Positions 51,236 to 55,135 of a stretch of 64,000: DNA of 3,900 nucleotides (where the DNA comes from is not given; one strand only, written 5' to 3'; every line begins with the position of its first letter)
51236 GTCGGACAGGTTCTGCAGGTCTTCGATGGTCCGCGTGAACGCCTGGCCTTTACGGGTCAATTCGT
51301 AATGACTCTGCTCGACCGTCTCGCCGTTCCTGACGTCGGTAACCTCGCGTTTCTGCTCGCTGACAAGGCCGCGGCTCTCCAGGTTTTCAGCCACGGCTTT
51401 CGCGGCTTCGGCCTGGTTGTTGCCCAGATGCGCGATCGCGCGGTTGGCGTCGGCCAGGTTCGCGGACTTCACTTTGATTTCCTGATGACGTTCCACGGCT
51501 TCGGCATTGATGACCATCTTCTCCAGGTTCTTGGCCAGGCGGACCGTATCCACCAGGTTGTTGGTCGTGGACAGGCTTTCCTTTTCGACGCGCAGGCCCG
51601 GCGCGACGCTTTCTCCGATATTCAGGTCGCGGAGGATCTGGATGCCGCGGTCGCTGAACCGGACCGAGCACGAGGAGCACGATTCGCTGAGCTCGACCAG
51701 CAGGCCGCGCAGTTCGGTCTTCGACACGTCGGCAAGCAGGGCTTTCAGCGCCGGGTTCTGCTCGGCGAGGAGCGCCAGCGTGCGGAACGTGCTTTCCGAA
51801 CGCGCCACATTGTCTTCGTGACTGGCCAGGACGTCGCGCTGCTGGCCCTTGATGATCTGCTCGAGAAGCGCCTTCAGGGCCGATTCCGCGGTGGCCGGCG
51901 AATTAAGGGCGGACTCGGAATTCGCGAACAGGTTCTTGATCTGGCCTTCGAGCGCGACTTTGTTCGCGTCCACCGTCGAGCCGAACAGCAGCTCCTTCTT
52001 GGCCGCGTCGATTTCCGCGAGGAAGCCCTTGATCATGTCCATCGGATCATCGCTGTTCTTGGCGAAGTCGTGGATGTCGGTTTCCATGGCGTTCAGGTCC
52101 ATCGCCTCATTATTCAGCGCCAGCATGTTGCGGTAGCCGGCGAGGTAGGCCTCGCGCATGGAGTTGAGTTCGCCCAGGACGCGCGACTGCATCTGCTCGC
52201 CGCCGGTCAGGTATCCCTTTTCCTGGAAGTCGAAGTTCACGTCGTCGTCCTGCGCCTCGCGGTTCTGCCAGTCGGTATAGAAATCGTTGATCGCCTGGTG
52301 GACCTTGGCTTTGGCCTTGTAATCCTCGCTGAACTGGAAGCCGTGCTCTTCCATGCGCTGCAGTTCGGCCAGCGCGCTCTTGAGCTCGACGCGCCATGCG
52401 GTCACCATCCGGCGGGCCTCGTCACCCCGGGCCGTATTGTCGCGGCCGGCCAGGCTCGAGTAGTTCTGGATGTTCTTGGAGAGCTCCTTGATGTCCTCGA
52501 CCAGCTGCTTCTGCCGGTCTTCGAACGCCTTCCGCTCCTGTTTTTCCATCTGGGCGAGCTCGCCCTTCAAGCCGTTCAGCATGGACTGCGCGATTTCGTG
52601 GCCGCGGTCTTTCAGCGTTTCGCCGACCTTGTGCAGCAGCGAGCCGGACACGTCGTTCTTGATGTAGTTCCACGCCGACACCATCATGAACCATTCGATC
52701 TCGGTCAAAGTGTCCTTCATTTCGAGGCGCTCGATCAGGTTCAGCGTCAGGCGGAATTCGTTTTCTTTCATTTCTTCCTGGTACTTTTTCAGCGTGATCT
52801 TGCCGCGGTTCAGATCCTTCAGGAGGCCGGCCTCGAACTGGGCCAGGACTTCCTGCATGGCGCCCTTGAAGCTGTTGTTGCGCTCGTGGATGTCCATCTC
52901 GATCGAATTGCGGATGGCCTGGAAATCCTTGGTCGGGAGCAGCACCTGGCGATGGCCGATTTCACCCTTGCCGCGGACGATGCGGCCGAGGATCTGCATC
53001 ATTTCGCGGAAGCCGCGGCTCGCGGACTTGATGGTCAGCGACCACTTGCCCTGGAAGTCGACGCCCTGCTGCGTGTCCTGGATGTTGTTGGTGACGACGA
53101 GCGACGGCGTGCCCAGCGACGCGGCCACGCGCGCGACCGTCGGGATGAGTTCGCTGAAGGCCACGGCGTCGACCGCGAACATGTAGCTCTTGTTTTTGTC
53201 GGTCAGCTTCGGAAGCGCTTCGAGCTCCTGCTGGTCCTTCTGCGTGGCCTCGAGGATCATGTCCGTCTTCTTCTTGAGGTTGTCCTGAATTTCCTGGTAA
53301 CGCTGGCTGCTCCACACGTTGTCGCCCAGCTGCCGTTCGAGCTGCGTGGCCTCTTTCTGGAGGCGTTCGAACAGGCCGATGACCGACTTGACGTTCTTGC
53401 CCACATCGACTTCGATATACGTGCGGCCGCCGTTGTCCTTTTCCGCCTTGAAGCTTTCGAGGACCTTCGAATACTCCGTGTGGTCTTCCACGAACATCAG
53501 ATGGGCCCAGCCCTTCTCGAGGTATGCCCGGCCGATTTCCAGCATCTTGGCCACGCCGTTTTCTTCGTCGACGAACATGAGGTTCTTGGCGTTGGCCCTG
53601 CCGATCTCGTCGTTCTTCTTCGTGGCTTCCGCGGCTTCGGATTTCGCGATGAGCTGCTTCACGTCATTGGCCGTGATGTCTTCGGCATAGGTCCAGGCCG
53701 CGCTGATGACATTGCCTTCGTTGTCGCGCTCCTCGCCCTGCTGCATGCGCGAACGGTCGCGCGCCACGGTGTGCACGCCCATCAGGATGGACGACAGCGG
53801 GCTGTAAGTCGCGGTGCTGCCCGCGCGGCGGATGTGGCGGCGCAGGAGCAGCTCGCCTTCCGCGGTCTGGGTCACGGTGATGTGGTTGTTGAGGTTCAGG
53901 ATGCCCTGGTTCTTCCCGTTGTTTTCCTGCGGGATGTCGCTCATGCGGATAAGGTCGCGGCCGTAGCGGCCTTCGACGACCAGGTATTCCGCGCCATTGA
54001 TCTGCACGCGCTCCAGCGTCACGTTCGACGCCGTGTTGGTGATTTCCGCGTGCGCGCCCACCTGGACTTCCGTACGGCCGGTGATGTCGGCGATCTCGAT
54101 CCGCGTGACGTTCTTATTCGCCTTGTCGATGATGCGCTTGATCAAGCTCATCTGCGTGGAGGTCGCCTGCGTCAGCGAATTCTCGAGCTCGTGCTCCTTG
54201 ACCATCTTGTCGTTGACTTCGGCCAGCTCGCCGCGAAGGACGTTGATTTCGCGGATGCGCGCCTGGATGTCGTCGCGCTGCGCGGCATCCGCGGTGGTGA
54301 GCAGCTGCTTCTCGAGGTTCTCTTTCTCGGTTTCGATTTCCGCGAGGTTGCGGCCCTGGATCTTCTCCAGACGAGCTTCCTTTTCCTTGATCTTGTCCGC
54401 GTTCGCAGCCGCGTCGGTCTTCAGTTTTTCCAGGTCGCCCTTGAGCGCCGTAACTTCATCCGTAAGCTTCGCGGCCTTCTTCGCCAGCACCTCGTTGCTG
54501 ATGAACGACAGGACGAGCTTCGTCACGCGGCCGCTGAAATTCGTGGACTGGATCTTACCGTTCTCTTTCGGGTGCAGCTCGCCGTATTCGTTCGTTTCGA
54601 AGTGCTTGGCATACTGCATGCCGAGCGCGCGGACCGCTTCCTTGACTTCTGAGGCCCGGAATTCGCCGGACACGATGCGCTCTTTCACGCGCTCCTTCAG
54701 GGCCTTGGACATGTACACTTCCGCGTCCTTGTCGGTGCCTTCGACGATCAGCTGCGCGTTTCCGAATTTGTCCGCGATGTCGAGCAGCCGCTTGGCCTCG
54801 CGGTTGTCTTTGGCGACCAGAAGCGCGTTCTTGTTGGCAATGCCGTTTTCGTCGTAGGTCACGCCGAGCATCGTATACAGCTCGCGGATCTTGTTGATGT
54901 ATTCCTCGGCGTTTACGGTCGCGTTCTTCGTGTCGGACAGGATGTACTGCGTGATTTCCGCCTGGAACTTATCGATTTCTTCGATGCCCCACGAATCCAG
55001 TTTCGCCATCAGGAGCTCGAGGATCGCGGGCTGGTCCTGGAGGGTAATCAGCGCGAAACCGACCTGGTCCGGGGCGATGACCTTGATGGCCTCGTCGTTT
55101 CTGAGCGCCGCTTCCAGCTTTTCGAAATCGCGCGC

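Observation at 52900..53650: Helicase/SecA-like NTPase motifs inside the giant ORF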

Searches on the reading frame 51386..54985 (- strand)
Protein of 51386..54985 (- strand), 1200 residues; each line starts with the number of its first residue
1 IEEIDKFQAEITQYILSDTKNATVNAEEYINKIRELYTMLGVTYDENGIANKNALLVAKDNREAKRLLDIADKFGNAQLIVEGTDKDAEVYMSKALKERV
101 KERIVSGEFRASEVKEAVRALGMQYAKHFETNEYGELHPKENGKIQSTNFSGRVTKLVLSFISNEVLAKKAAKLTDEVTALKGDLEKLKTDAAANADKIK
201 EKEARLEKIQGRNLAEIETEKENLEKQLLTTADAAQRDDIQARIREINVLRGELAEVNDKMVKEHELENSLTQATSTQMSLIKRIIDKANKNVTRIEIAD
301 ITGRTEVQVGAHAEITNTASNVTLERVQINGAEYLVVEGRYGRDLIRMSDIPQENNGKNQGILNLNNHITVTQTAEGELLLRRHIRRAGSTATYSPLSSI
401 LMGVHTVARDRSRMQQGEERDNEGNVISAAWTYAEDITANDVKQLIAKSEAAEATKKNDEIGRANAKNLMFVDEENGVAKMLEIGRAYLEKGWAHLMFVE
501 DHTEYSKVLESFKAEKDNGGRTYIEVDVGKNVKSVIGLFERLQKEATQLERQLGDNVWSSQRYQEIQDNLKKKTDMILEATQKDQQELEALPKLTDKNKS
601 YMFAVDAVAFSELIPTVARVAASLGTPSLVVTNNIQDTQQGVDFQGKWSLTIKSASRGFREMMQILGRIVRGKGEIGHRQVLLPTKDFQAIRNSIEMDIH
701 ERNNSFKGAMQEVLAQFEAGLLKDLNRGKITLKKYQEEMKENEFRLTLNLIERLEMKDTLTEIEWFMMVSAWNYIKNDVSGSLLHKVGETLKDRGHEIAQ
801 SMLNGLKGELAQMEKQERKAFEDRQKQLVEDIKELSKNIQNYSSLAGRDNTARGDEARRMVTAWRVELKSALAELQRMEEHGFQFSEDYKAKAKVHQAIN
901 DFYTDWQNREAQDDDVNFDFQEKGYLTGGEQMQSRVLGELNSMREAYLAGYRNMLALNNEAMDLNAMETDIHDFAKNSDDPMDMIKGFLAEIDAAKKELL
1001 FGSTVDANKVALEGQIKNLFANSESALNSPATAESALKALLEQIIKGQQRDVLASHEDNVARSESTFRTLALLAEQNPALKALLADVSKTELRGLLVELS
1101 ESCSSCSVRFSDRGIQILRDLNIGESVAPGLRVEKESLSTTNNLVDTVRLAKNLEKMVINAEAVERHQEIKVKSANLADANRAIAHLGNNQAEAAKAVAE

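Call 31: search_protein_representatives(protein=window:51386-54985:-)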
Query: 1200 residues. Proteins with E-value up to 0.001 (for the whole library): 9; up to 1e-10: 8; up to 1e-30: 5. The best 9 are listed.
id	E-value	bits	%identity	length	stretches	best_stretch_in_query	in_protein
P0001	1.0e-114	401.4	34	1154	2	1-802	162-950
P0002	3.9e-108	379.6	37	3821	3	251-805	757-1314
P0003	1.8e-89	317.7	31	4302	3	250-832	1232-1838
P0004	8.6e-40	153.3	31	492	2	244-635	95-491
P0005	9.8e-40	153.1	37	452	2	244-468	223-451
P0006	7.4e-28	113.8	26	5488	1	1-807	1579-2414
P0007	2.2e-18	82.4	32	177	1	554-699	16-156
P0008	5.2e-18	81.2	25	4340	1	1-837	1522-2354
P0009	3.5e-06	42.0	36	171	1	328-449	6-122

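Call 44: search_protein_families(library=pfam, proteins=[P0002, P0003, P0001], max_evalue=0.01)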
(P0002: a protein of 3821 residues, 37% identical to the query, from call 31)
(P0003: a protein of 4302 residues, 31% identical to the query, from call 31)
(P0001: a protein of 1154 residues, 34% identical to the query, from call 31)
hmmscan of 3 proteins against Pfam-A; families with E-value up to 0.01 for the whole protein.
P0002 (3821 aa): 0 families

P0003 (4302 aa): 0 families

P0001 (1154 aa): 1 family
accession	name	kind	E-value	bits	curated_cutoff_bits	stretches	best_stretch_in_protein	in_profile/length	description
PF15739.10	TSNAXIP1_N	-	0.006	17.3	27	1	651-707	48-105/111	Translin-associated factor X-interacting N-terminus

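Call 45: find_encoding_contigs(protein=P0002, flank=10000, max_places=3)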
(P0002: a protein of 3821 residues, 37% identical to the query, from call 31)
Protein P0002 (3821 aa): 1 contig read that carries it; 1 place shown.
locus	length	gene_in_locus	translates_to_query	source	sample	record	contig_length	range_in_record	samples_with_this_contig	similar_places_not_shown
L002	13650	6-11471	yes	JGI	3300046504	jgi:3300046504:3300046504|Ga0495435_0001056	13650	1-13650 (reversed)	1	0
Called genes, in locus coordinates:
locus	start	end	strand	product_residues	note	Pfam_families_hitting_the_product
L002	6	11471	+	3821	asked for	-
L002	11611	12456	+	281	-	PF01381:HTH_3 (faint)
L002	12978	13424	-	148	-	PF09424:YqeY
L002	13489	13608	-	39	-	-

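Call 47: find_encoding_contigs(protein=P0006, flank=10000, max_places=3)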
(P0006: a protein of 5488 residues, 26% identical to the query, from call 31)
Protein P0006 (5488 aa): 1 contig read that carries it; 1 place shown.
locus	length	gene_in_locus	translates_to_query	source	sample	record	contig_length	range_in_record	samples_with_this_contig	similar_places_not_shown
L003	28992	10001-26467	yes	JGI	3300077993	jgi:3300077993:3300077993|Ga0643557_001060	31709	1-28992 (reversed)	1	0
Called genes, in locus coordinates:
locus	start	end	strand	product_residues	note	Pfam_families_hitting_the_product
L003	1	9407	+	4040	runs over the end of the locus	?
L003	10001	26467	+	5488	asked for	PF07719:TPR_2 (faint), PF14559:TPR_19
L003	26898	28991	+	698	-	?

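Call 48: find_encoding_contigs(protein=P0003, flank=10000, max_places=3)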
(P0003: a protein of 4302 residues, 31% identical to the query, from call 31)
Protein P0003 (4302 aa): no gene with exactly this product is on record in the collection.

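Call 111: list_cluster_members(proteins=[P0001, P0003, P0006, P0008, P0002])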
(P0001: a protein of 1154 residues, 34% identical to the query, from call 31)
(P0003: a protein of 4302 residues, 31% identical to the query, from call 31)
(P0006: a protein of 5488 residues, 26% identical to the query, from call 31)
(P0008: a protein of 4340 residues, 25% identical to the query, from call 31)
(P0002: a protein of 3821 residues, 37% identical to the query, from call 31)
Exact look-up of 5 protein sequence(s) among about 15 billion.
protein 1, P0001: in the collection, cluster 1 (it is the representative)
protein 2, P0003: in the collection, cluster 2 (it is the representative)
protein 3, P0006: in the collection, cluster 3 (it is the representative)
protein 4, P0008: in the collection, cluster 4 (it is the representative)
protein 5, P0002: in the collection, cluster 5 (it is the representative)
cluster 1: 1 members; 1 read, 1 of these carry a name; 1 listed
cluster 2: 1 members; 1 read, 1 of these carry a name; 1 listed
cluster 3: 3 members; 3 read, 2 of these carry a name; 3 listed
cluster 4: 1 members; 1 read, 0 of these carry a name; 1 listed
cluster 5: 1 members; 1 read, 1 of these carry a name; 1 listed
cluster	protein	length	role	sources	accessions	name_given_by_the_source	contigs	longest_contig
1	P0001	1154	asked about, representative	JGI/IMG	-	hypothetical protein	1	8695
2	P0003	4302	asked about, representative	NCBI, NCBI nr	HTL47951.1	MAG TPA: hypothetical protein VL688_07800, partial [Verrucomicrobiae bacterium] | hypothetical protein [Verrucomicrobiae bacterium]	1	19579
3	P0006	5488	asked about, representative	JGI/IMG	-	tetratricopeptide (TPR) repeat protein/Fe2+ or Zn2+ uptake regulation protein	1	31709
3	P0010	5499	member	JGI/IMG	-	tetratricopeptide (TPR) repeat protein/Fe2+ or Zn2+ uptake regulation protein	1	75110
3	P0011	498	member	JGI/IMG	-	-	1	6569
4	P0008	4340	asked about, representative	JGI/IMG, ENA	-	-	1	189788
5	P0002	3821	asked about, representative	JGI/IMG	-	hypothetical protein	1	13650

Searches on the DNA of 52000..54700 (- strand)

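Call 10: search_dna_similar(query=window:52000-54700:-, collection=phages, mode=distant)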
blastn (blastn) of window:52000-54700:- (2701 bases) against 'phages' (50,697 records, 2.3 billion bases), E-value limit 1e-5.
No match.
